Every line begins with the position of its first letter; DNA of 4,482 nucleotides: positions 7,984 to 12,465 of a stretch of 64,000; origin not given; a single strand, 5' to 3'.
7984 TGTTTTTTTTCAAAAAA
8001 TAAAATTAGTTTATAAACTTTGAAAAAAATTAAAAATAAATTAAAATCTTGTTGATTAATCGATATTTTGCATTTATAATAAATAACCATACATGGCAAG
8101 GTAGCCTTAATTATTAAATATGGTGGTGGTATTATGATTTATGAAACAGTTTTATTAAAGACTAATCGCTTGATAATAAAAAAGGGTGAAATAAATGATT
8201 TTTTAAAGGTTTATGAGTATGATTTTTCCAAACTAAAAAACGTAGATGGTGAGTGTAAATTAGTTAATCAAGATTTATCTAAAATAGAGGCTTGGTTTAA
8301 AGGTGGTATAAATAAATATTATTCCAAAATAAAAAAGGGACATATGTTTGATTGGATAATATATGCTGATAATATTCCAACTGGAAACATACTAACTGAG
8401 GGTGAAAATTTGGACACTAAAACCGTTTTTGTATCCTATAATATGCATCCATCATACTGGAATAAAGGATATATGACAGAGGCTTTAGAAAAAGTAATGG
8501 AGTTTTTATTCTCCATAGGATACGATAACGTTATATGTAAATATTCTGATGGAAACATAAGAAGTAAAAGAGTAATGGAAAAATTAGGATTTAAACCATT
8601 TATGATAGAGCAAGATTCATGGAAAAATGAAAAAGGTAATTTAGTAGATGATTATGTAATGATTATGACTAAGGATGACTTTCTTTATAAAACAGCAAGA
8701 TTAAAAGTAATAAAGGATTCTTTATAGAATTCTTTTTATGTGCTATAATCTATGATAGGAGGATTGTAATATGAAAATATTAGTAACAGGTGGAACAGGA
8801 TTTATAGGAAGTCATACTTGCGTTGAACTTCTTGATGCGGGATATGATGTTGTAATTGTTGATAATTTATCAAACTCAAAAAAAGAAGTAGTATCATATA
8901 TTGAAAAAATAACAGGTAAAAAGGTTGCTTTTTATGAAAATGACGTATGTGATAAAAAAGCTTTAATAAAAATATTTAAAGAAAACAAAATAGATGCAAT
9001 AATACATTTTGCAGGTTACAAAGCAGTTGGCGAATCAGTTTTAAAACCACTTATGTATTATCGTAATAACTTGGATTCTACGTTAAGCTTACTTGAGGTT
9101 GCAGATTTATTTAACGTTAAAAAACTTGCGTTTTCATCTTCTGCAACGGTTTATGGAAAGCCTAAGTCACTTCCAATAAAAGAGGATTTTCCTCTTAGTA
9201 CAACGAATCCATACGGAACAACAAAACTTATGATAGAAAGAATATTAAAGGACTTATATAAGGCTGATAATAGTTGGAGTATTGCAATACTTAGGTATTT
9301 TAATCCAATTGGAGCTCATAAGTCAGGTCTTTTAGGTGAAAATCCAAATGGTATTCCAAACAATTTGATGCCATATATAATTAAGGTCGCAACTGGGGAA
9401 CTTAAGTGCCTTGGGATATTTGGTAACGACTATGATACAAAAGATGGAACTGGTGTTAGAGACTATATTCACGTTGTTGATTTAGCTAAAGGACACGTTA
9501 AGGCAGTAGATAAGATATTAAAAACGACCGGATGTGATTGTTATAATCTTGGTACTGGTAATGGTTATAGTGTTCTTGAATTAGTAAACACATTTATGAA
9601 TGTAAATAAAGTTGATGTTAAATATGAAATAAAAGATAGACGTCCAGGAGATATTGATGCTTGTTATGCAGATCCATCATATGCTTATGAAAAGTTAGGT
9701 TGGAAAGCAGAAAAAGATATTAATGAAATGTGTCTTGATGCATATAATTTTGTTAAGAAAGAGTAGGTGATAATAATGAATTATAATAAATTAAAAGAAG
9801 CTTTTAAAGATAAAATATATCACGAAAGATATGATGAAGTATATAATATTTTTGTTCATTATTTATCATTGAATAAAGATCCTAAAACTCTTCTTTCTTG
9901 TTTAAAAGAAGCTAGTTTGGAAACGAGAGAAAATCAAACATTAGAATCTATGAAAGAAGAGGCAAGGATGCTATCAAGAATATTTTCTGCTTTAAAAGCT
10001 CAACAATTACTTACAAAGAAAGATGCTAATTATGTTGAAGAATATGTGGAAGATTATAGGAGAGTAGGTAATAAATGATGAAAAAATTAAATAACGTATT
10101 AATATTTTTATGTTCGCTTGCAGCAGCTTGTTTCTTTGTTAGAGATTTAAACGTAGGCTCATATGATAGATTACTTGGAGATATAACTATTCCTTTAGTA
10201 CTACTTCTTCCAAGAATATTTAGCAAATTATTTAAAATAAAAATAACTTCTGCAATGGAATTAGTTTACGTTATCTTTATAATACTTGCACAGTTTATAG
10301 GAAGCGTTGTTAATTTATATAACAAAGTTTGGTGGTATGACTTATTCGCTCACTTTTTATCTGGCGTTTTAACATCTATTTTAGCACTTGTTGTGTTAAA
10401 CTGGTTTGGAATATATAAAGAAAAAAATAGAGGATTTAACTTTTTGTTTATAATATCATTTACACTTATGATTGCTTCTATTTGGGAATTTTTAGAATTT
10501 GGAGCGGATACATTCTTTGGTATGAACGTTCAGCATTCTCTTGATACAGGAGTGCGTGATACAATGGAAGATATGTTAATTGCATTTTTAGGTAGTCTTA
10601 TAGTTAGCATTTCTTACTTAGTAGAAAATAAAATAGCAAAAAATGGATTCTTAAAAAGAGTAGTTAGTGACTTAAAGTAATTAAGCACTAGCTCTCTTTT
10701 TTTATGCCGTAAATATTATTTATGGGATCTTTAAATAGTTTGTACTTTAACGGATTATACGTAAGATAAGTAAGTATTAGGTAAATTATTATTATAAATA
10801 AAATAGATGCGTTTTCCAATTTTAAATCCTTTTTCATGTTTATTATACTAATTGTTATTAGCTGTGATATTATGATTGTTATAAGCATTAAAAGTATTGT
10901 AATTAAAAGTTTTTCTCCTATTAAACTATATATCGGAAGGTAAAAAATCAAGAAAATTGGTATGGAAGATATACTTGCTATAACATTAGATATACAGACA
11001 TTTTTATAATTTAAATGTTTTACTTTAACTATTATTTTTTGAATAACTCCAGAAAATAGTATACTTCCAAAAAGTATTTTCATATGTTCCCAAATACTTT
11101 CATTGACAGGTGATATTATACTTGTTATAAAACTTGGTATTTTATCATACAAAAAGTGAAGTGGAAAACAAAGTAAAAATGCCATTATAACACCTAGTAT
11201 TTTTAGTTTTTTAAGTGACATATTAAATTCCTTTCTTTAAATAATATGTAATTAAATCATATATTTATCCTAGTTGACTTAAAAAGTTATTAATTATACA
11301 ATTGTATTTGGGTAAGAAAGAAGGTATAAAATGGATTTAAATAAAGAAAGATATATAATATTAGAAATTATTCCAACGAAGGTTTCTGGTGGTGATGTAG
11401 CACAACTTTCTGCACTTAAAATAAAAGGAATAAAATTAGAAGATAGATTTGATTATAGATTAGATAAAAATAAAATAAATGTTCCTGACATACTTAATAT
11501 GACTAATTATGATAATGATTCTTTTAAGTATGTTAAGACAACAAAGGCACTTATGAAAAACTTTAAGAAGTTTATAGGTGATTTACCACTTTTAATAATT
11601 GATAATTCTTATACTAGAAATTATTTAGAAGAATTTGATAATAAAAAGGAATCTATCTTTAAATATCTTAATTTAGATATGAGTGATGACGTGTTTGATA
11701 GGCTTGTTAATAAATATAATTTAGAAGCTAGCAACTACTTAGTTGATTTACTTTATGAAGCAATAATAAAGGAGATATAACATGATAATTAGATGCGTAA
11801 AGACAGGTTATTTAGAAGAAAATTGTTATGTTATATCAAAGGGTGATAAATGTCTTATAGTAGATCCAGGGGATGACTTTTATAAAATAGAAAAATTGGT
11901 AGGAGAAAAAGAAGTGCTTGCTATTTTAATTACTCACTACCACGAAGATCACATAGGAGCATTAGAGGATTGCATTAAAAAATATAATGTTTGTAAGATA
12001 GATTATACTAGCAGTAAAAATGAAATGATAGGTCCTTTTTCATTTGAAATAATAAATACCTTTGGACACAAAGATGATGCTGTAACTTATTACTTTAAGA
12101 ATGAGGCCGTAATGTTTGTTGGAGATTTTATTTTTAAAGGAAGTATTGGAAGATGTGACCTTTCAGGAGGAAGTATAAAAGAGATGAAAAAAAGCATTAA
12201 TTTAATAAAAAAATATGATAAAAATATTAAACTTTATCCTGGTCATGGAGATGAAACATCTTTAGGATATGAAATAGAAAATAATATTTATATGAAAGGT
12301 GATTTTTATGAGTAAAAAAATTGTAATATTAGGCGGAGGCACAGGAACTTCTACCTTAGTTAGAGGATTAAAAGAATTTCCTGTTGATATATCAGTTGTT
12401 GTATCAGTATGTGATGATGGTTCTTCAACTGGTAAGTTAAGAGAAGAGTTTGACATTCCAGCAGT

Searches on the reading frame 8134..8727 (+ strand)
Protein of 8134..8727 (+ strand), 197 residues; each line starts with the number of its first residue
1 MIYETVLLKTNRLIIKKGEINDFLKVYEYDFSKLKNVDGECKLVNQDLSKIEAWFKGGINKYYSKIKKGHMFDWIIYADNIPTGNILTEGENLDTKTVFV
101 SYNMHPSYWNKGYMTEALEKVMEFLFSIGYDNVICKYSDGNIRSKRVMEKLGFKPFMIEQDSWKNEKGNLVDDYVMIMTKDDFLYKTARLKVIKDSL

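Call 65: search_protein_families(library=pfam, proteins=[window:8134-8727:+], max_evalue=0.001)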
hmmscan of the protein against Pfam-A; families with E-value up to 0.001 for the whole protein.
window:8134-8727:+ (197 aa): 2 families
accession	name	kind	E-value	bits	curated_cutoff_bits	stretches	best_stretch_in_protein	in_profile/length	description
PF13302.13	Acetyltransf_3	-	1.1e-16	62.3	25.4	1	45-154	31-138/138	Acetyltransferase (GNAT) domain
PF00583.31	Acetyltransf_1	-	5.5e-08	33.5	20.7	1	74-153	36-116/116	Acetyltransferase (GNAT) family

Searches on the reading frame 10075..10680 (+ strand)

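Call 65: search_protein_families(library=pfam, proteins=[window:10075-10680:+], max_evalue=0.001)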
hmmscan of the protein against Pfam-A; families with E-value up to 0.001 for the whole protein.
window:10075-10680:+ (201 aa): 1 family
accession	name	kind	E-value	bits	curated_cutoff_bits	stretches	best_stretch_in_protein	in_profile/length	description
PF09997.14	DUF2238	-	0.00012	22.4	26.4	1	87-170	58-140/140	Predicted membrane protein (DUF2238)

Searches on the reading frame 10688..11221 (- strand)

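Call 65: search_protein_families(library=pfam, proteins=[window:10688-11221:-], max_evalue=0.001)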
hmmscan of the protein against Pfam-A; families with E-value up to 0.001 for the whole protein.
window:10688-11221:- (177 aa): 1 family
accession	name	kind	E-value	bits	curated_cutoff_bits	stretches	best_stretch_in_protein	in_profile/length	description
PF20122.4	DUF6512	-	8.8e-20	71.9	26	1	3-173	9-181/181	Family of unknown function (DUF6512)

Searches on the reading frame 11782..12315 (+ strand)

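Call 65: search_protein_families(library=pfam, proteins=[window:11782-12315:+], max_evalue=0.001)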
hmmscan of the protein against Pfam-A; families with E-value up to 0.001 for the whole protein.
window:11782-12315:+ (177 aa): 3 families
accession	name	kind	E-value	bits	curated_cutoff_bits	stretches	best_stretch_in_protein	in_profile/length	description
PF00753.33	Lactamase_B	-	2.3e-21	77.1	22.7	2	13-72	6-71/196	Metallo-beta-lactamase superfamily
PF13483.12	Lactamase_B_3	-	1.2e-05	25.8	24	1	10-60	4-52/160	Beta-lactamase superfamily domain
PF19583.5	ODP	-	7.9e-05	23.1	27.2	0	12-83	2-79/194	ODP family beta lactamase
